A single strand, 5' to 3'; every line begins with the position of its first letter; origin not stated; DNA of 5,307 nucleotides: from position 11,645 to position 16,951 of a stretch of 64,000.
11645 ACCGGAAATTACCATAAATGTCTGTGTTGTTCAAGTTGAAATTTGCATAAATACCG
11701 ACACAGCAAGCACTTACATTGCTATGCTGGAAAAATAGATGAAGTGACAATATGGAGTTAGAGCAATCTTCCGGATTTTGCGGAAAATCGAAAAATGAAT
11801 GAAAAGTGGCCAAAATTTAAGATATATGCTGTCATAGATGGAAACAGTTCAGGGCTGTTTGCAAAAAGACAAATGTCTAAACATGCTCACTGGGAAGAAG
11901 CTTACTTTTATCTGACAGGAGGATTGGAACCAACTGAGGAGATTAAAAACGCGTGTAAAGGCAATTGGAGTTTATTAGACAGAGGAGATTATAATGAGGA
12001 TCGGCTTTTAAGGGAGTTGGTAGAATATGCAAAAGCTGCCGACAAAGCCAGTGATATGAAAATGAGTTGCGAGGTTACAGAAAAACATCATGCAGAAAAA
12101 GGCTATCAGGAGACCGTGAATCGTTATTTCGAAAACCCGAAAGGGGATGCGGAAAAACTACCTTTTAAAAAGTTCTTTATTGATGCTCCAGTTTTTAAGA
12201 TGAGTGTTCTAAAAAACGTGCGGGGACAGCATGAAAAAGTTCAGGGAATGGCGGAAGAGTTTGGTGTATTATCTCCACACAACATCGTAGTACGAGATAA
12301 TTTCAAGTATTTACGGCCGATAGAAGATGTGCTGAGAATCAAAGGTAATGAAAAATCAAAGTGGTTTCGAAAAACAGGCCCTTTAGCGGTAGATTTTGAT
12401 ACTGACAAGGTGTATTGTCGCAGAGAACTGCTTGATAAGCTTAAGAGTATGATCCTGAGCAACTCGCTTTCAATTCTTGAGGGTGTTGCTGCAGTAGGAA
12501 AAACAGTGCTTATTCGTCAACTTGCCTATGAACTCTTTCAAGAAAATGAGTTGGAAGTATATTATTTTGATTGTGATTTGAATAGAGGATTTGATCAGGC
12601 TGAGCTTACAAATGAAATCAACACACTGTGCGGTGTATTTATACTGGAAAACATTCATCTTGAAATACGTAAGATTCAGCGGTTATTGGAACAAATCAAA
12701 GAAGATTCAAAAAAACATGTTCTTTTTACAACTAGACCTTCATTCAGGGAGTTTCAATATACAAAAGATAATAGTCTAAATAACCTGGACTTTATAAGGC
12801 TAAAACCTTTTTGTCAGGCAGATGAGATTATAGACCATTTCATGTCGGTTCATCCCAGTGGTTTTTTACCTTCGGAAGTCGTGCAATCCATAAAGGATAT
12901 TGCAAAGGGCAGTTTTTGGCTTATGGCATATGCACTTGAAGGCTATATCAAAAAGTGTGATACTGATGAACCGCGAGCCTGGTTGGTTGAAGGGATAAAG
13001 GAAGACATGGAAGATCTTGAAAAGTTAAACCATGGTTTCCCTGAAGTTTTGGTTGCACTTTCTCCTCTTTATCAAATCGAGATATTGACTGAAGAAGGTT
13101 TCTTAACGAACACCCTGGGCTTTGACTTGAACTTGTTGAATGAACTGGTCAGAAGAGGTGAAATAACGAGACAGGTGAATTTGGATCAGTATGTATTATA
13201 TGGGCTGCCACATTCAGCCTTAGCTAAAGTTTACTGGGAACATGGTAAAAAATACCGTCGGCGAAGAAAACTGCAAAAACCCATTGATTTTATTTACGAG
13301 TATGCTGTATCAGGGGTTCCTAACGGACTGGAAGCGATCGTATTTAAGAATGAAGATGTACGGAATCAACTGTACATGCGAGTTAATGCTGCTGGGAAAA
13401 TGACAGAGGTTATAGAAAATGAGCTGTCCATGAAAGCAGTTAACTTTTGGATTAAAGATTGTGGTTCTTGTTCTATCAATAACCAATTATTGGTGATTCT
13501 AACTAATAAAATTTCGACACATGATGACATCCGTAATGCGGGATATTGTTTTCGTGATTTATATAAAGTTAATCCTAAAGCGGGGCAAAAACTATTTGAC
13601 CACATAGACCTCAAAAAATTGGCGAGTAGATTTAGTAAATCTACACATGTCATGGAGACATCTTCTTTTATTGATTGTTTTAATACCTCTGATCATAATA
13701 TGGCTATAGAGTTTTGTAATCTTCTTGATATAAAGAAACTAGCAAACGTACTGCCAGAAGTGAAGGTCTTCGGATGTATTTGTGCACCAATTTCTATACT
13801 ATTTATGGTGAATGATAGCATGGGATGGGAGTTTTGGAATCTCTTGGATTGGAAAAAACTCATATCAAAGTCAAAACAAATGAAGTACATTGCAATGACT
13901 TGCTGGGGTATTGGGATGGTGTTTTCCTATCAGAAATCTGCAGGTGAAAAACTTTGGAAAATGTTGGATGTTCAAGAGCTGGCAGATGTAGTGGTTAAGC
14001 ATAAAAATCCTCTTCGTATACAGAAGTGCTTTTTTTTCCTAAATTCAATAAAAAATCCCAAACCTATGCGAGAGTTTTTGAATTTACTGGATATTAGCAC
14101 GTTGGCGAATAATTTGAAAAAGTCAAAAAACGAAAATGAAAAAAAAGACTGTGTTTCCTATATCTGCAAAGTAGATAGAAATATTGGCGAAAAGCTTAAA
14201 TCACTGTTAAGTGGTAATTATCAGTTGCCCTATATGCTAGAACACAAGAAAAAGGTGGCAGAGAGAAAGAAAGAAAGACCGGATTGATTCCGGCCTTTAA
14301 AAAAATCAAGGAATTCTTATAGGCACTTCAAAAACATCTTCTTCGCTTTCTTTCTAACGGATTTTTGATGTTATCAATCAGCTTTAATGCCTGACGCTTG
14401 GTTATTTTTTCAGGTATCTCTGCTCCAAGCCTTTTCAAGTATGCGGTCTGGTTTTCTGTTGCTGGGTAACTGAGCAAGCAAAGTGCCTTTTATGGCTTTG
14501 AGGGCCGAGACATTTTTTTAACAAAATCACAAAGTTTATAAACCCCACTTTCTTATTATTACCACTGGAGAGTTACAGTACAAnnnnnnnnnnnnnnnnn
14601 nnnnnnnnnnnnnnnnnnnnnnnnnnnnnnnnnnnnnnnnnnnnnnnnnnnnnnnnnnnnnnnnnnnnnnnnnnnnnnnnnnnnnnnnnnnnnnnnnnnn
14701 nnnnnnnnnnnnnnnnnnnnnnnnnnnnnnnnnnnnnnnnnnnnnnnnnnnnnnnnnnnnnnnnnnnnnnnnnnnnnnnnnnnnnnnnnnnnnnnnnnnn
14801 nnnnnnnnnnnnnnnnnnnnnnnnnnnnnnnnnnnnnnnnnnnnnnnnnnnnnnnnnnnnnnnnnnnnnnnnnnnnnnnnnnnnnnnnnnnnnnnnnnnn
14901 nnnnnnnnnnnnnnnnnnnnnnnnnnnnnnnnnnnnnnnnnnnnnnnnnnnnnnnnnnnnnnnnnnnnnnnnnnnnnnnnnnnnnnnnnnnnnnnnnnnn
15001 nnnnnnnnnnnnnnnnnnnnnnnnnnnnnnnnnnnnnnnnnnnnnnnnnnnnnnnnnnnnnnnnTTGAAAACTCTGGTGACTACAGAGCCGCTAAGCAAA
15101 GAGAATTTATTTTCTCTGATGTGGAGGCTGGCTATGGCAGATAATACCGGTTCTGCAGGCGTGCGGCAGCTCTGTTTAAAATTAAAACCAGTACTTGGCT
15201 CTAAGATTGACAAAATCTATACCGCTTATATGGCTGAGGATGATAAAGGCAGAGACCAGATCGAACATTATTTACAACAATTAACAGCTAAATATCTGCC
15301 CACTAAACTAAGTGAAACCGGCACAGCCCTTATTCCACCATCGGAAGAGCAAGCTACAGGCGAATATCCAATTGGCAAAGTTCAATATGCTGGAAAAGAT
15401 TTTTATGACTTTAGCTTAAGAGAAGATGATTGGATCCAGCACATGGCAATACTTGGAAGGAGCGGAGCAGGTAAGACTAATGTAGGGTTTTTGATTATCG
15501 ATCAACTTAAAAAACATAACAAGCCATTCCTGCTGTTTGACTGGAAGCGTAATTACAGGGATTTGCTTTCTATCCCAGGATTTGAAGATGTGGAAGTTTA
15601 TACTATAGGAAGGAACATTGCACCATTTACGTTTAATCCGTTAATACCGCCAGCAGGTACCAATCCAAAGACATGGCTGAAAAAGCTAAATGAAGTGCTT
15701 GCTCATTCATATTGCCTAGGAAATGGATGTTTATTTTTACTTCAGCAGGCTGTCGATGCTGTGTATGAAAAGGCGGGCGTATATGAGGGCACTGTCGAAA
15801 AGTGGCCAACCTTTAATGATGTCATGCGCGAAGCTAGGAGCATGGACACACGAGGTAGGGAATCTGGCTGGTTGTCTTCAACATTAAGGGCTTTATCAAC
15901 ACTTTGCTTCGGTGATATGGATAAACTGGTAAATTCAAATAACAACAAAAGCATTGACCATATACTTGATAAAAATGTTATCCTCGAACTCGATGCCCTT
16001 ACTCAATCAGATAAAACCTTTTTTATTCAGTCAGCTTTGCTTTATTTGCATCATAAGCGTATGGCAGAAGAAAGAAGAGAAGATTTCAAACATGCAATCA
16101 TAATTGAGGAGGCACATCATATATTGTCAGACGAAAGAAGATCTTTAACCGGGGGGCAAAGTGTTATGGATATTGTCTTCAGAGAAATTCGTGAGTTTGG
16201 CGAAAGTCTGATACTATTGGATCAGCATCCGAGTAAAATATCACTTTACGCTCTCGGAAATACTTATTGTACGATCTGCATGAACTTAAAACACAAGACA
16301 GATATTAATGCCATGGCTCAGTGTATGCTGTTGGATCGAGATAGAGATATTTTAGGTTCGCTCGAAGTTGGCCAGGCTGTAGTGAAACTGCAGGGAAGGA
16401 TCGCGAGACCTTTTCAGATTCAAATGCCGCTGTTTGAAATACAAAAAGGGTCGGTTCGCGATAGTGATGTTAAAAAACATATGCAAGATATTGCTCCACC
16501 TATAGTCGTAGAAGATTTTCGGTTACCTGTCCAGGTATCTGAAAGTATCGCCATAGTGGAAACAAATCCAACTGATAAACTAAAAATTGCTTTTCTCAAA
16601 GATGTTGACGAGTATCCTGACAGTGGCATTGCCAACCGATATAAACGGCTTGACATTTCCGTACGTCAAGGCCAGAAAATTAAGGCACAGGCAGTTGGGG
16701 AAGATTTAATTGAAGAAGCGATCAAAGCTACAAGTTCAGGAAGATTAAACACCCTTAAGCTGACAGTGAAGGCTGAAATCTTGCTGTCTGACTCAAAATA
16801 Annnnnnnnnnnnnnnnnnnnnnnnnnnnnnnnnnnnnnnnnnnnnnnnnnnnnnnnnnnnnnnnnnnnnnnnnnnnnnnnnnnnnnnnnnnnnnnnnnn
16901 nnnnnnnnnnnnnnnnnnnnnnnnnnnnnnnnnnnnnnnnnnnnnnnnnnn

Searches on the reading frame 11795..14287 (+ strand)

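Call 21: search_protein_families(library=pfam, proteins=[window:11795-14287:+], max_evalue=0.001)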
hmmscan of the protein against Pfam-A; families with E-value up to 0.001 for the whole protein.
window:11795-14287:+ (830 aa): 3 families
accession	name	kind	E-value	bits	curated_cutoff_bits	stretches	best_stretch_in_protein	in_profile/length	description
PF25199.1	nSTAND_NTPase5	-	2.3e-07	31.2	34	1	206-314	18-133/145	Novel STAND NTPase 5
PF20720.3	nSTAND3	-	9.8e-06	25.8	27.2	1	207-319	1-116/155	Novel STAND NTPase 3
PF13173.12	AAA_14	-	0.00031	21.2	27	1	224-312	3-96/129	AAA domain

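Call 67: search_protein_families(library=padloc, proteins=[window:11795-14287:+], max_evalue=0.001)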
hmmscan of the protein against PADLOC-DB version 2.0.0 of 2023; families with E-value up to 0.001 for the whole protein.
window:11795-14287:+ (830 aa): 1 family
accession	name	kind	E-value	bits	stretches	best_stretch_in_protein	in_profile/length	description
PDLC04787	PDC-S01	-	0.00076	16.4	0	206-264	10-70/412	-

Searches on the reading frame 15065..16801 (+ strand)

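Call 21: search_protein_families(library=pfam, proteins=[window:15065-16801:+], max_evalue=0.001)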
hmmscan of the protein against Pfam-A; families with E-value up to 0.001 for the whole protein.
window:15065-16801:+ (578 aa): 3 families
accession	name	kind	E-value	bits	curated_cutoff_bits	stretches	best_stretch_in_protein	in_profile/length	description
PF01935.23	DUF87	-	1.1e-09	39.1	23.2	1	117-195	15-88/220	Helicase HerA, central domain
PF04851.21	ResIII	-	9.6e-05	22.8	22.5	0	312-356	96-140/164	Type III restriction enzyme, res subunit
PF19044.6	P-loop_TraG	-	0.0009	18.4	25.8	0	127-384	32-288/413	TraG P-loop domain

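Call 52: search_protein_families(library=phrogs, proteins=[window:15065-16801:+], max_evalue=0.001)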
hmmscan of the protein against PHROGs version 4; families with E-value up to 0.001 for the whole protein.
window:15065-16801:+ (578 aa): 2 families
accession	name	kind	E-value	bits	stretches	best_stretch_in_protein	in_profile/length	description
phrog_7035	-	unknown function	9.7e-18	64.9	1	295-454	435-605/969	-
phrog_2666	-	head and packaging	1.1e-07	31.9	1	125-166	322-363/555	terminase large subunit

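Call 67: search_protein_families(library=padloc, proteins=[window:15065-16801:+], max_evalue=0.001)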
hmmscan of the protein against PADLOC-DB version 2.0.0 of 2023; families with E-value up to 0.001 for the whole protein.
window:15065-16801:+ (578 aa): 11 families
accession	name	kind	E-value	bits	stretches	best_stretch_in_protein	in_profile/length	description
PDLC02185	HerA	-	2e-12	44.6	1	306-427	410-533/585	-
PDLC02684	DndH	-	1.8e-11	40.3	1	124-391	1367-1640/1715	DndH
PDLC04100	HerA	-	3e-11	40.7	1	306-422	404-522/580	-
PDLC04105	HerA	-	3.2e-11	40.5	1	342-440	419-522/576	-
PDLC02685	DndH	-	2.6e-09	33.3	1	125-388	1335-1600/1678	DndH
PDLC04140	mad8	-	2.1e-08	32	1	125-460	28-305/314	mads_8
PDLC04106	HerA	-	2.1e-08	31.2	1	326-440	495-615/667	-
PDLC04102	HerA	-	3.9e-08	30.1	1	326-397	491-561/654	-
PDLC04097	HerA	-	2.1e-07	28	1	283-441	415-580/618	-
PDLC02188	HerA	-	0.00012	19.1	1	335-440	421-529/578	-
PDLC04104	HerA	-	0.00027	17.8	1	344-441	222-324/379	-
